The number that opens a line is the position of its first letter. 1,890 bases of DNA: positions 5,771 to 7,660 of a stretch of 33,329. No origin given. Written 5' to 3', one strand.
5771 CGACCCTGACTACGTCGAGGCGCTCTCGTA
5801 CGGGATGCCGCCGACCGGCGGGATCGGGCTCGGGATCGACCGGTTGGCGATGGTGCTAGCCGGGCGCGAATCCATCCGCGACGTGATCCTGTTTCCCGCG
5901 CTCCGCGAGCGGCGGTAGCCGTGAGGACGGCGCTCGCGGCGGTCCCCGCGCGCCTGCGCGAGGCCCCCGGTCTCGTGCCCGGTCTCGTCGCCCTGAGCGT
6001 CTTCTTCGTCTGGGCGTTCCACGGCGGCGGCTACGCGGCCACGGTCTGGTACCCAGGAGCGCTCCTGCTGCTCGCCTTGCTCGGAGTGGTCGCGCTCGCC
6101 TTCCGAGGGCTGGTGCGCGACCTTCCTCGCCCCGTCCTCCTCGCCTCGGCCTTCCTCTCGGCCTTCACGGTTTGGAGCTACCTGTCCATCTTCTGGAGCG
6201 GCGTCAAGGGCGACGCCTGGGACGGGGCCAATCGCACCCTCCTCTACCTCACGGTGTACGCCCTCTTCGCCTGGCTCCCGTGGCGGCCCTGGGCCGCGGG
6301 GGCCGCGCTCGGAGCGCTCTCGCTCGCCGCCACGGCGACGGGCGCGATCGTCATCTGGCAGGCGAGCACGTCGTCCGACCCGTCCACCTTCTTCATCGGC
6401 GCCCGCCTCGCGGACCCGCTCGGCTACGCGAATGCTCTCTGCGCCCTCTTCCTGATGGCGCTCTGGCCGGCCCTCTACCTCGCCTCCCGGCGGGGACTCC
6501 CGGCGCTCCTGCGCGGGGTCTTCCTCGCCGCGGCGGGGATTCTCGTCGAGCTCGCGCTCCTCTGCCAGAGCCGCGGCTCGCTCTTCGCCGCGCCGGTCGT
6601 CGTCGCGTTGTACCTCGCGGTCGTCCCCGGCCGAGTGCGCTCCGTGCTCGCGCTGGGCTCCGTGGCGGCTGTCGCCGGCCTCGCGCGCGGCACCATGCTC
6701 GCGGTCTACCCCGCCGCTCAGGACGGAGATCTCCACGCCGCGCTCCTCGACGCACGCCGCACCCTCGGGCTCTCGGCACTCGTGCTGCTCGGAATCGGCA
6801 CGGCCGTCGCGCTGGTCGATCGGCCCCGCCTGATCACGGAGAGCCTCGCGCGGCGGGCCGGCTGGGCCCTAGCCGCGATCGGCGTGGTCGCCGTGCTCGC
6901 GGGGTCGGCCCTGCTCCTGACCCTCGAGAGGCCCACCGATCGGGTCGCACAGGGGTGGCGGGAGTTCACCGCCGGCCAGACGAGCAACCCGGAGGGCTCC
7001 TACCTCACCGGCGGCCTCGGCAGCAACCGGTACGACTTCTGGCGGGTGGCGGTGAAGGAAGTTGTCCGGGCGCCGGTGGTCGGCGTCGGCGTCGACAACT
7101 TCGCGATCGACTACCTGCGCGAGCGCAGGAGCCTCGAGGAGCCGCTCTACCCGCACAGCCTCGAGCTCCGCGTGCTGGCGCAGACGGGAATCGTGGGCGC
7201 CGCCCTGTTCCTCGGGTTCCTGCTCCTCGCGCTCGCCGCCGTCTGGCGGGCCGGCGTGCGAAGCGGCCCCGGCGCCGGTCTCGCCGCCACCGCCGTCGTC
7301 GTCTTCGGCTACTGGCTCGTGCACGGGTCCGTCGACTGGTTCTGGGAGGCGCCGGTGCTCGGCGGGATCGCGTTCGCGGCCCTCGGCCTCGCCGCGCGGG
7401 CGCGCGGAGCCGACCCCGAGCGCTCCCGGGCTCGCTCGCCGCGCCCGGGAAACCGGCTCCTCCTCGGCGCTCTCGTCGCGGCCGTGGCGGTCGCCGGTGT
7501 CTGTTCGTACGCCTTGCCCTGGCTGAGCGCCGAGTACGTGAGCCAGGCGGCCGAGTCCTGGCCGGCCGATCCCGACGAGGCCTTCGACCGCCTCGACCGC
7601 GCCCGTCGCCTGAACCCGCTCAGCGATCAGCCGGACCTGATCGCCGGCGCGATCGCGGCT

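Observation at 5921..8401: Mini LPXTG protein with the best promoter and SD in the window, next to a Wzy_C/TPR protein: candidate sortase-anchored glycan carrier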

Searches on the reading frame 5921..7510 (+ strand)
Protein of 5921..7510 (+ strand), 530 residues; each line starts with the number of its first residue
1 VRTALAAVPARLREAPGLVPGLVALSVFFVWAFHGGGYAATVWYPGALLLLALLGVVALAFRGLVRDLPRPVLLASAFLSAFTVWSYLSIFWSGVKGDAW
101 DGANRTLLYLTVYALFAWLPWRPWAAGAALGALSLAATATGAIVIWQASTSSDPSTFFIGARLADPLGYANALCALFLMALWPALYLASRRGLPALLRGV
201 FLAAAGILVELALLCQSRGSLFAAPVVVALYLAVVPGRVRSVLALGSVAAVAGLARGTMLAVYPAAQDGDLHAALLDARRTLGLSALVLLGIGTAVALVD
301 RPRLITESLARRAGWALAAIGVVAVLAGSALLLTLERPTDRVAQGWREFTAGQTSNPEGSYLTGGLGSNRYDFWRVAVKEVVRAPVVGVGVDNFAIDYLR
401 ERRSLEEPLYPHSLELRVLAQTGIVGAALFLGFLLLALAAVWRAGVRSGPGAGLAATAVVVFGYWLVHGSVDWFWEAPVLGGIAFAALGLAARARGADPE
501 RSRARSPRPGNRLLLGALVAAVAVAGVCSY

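Call 59: search_solved_structures(query=window:5921-7510:+, max_evalue=10, show_alignments=3)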
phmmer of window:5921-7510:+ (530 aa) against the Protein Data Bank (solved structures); distinct sequences matched with E-value up to 10: 1.
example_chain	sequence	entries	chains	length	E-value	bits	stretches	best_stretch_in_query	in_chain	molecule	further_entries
6ku5_A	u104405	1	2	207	0.83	11.2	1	253-316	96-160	TRAF5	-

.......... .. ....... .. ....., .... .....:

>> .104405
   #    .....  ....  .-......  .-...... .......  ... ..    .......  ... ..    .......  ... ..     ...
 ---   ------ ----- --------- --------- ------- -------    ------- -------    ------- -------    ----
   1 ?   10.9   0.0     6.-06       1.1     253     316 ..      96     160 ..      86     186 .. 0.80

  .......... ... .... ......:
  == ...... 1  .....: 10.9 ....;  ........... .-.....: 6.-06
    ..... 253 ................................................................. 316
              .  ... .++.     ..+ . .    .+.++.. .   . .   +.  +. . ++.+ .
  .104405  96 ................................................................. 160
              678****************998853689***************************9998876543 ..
